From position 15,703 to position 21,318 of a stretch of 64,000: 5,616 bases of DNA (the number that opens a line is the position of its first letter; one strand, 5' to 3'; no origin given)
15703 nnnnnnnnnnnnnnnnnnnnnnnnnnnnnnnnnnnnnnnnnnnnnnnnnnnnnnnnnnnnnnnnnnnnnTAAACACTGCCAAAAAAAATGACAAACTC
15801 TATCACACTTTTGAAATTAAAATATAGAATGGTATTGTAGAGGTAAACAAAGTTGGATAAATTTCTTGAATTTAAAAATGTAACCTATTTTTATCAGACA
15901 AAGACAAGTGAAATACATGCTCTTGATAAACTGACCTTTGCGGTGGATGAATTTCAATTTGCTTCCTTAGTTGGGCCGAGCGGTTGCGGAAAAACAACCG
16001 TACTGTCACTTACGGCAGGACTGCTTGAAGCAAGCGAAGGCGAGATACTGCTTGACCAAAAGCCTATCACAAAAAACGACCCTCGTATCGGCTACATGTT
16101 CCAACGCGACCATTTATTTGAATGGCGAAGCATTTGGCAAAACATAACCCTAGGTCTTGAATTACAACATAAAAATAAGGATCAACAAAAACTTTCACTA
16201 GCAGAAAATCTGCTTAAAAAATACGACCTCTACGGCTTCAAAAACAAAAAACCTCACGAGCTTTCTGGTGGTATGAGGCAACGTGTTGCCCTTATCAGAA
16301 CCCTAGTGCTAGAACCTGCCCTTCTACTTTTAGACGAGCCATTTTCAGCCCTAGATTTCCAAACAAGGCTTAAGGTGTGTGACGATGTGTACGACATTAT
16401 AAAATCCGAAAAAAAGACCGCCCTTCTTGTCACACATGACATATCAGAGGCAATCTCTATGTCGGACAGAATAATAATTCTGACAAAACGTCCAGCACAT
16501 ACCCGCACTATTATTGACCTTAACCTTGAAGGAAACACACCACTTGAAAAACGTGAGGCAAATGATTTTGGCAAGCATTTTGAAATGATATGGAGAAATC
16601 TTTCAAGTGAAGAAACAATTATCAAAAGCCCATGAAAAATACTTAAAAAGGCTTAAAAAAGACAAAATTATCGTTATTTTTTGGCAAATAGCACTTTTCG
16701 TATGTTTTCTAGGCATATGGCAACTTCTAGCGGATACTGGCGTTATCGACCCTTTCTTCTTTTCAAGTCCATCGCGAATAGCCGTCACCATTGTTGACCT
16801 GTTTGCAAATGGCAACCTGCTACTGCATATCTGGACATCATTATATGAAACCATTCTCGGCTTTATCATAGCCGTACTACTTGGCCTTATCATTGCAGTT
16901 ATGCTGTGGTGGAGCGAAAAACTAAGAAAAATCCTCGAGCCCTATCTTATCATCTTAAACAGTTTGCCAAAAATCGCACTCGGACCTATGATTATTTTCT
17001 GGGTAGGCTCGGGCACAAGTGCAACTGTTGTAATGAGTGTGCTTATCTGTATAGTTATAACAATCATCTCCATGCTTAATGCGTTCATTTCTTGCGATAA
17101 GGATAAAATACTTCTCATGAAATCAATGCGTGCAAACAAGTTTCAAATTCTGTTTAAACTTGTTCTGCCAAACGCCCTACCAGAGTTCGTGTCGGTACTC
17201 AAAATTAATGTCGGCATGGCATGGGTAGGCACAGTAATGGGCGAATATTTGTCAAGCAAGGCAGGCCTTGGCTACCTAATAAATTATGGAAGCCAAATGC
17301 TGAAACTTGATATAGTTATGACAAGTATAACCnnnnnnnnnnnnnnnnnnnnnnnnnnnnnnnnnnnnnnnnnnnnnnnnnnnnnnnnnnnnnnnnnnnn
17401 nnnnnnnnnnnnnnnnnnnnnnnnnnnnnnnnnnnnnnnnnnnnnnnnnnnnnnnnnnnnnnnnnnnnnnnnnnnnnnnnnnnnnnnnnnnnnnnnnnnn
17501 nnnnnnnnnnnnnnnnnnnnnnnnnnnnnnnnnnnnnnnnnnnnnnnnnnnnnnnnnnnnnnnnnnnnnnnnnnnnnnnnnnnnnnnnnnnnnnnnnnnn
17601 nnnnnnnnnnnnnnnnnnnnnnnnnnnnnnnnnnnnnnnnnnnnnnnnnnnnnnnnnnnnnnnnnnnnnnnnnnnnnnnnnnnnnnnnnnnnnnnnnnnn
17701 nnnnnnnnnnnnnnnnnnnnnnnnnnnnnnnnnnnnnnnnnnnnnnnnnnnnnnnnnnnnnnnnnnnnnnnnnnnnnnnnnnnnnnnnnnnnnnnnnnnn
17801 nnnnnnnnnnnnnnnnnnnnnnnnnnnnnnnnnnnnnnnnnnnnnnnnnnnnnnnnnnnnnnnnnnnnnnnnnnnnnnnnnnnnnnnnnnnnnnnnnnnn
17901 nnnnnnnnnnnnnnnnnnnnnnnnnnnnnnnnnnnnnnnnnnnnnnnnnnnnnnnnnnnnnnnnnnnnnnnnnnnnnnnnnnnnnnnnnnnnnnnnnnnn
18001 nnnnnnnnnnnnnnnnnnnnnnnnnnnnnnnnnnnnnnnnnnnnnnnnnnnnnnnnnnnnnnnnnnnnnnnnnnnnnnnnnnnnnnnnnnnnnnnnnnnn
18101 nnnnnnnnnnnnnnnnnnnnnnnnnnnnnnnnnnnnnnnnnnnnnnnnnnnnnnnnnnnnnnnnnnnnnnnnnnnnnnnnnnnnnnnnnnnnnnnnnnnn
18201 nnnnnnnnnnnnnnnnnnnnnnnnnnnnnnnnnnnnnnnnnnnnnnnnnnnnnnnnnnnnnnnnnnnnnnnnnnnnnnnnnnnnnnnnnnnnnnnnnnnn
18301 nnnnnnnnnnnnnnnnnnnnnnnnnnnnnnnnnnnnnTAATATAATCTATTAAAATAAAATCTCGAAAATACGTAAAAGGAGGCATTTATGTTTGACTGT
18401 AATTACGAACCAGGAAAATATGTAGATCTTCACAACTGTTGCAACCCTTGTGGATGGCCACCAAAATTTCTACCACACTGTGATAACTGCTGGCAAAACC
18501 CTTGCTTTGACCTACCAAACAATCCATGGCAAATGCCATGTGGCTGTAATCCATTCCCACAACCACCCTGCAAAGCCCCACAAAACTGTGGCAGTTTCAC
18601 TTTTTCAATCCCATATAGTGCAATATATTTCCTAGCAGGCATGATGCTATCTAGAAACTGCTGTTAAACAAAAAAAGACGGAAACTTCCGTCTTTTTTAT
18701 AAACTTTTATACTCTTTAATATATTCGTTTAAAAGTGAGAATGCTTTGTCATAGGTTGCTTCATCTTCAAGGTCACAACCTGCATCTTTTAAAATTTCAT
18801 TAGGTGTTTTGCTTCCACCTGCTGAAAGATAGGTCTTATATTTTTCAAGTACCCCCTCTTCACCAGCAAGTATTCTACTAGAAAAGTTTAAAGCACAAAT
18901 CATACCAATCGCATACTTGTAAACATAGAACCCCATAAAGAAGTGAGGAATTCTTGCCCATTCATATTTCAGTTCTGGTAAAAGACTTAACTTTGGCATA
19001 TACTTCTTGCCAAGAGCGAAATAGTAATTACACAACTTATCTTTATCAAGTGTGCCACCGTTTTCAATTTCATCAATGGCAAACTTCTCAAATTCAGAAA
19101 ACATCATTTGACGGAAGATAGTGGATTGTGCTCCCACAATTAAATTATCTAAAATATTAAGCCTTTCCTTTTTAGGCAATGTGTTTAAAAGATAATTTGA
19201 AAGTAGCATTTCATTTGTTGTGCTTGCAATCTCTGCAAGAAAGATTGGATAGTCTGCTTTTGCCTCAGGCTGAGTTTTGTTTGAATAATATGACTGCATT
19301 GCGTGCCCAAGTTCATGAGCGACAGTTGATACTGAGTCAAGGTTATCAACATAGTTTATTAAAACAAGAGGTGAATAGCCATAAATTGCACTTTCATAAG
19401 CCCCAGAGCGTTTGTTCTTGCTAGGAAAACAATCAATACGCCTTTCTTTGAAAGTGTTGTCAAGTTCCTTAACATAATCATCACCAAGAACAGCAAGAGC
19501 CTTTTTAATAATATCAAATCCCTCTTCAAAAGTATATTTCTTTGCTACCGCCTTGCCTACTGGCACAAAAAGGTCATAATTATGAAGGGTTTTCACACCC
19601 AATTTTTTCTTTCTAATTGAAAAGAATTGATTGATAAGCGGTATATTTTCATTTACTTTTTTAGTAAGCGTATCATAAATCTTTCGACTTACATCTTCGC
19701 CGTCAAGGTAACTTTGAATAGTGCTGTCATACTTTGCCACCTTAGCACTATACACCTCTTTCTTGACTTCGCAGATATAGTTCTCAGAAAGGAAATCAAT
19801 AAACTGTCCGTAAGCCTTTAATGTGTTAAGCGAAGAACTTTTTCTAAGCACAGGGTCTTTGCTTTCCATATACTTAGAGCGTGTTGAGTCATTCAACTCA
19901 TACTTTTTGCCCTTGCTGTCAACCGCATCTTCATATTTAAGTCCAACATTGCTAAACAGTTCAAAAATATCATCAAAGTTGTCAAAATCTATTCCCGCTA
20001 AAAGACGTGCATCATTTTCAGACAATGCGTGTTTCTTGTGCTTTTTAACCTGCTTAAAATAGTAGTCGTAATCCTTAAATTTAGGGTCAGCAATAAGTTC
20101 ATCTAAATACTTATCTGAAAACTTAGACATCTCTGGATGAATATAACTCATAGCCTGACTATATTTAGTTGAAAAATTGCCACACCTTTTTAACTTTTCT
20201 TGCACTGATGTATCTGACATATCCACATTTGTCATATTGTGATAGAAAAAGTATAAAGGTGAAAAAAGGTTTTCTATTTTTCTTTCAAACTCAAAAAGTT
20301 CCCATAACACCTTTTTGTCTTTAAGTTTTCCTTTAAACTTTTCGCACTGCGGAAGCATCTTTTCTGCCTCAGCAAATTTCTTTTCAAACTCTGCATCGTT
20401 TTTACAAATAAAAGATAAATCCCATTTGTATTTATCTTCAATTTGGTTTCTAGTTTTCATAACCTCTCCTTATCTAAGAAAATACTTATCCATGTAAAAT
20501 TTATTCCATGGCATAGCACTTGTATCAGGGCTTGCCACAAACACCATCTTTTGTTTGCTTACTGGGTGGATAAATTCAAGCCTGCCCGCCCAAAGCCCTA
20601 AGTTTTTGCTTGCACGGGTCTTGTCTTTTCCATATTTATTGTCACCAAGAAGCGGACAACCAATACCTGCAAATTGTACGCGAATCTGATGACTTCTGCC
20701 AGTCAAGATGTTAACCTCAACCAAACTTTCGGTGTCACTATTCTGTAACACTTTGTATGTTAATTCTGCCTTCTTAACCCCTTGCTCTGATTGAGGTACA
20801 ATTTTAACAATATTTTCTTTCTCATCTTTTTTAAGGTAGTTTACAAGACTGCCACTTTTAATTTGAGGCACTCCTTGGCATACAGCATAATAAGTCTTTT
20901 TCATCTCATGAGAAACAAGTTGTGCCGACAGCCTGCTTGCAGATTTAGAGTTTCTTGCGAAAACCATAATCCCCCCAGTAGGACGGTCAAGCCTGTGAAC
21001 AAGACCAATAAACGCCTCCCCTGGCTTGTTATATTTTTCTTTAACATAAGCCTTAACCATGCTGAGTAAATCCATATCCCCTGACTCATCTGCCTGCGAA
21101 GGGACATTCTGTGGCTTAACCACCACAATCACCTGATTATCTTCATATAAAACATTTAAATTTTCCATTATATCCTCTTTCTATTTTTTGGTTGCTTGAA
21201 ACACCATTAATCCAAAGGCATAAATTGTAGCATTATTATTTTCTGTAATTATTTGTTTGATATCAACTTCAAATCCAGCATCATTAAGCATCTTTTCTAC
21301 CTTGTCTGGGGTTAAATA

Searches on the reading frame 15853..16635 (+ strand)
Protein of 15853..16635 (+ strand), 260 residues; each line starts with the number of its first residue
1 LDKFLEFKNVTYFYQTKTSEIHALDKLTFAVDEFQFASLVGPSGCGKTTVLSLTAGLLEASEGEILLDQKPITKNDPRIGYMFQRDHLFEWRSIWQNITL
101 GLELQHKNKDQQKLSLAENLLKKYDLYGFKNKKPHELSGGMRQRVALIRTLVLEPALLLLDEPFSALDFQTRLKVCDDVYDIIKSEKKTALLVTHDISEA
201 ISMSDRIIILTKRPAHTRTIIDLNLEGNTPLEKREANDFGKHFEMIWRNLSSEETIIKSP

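Call 54: search_protein_families(library=ncbifam, proteins=[window:15853-16635:+], max_evalue=0.00001)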
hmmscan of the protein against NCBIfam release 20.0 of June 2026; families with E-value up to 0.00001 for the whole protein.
window:15853-16635:+ (260 aa): 181 families (the best 25 are shown)
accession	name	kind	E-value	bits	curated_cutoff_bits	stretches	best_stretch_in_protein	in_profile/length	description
NF040729.1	ABC_ATP_SaoA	equivalog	3.9e-58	196.8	360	1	5-240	2-233/248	ABC transporter ATP-binding protein SaoA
TIGR03265.1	PhnT2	equivalog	3.1e-49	168.1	457.7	1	17-211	13-209/353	putative 2-aminoethylphosphonate ABC transporter ATP-binding protein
NF043075.1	MMSYN1_0197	equivalog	4.7e-49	167.2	550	1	4-212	2-208/341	spermidine/putrescine ABC transporter ATP-binding protein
NF008421.0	PRK11248.1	equivalog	5.2e-49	167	357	1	22-224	15-216/255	taurine ABC transporter ATP-binding subunit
TIGR01184.1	ntrCD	subfamily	6.3e-48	163.4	291.8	1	25-226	2-205/230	nitrate ABC transporter ATP-binding protein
TIGR01186.1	proV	subfamily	7.7e-48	163.4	326.6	1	18-211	3-204/363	betaine/proline/choline family ABC transporter ATP-binding protein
NF006987.0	PRK09452.1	equivalog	9.1e-48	162.8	482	1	4-212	17-223/378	spermidine/putrescine ABC transporter ATP-binding protein PotA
TIGR01187.1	potA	subfamily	1.5e-46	159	355.6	1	39-212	1-176/325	polyamine ABC transporter ATP-binding protein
TIGR00968.1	3a0106s01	subfamily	8.2e-46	156.4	342.75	1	19-212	11-206/237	sulfate ABC transporter ATP-binding protein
NF008653.0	PRK11650.1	subfamily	3.1e-45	154.8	432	1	5-212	4-210/357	sn-glycerol-3-phosphate ABC transporter ATP-binding protein UgpC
NF008513.0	PRK11432.1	equivalog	5.7e-45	153.7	496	1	2-212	4-212/351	ferric ABC transporter ATP-binding protein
NF008420.0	PRK11247.1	equivalog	2.3e-44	151.5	395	1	19-213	23-210/257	aliphatic sulfonates ABC transporter ATP-binding protein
NF040840.2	tungstate_WtpC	equivalog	3.6e-43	148.2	440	1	23-212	15-206/347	tungstate ABC transporter ATP-binding protein WtpC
NF040933.2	ABC_arch_GlcV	equivalog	1.1e-42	146.2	450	1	7-212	5-217/357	glucose ABC transporter ATP-binding protein GlcV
NF008621.0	PRK11607.1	equivalog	2.5e-41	141.7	613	1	4-212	19-225/377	putrescine ABC transporter ATP-binding subunit PotG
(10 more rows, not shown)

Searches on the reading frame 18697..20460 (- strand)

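Call 55: search_protein_families(library=ncbifam, proteins=[window:18697-20460:-], max_evalue=1e-10)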
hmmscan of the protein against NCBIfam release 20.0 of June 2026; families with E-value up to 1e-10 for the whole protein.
window:18697-20460:- (587 aa): 3 families
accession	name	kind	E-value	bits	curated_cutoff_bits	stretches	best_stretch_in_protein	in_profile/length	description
TIGR00181.1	pepF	equivalog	2.9e-150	502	490.55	1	4-586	1-590/591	oligoendopeptidase F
TIGR02290.1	M3_fam_3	subfamily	9.9e-91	305.5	561.7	1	12-587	1-587/587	M3 family oligoendopeptidase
TIGR02289.1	M3_not_pepF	subfamily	3.9e-26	91.8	442.35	1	180-564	137-527/549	M3 family oligoendopeptidase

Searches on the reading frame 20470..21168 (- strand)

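Call 55: search_protein_families(library=ncbifam, proteins=[window:20470-21168:-], max_evalue=1e-10)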
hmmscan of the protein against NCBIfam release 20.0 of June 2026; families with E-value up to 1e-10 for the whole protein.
window:20470-21168:- (232 aa): 6 families
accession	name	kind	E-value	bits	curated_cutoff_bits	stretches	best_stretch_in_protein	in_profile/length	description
TIGR00005.1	rluA_subfam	subfamily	9.7e-50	169.5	192.7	1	3-216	72-288/298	RluA family pseudouridine synthase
TIGR01621.1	RluA-like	hypoth_equivalog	1.2e-26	93.3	222.3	1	4-202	2-186/217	TIGR01621 family pseudouridine synthase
NF008321.0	PRK11112.1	equivalog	3.8e-26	91.9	328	1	4-217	2-226/257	tRNA pseudouridine(65) synthase TruC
NF008249.0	PRK11025.1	equivalog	2.5e-25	89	378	1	5-215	94-303/317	23S rRNA pseudouridine(955/2504/2580) synthase RluC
NF008385.0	PRK11180.1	equivalog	6.1e-24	85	351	1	3-188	83-261/325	23S rRNA pseudouridine(1911/1915/1917) synthase RluD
NF007543.0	PRK10158.1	equivalog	4.4e-22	78.8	286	1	4-213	14-216/219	bifunctional tRNA pseudouridine(32) synthase/23S rRNA pseudouridine(746) synthase RluA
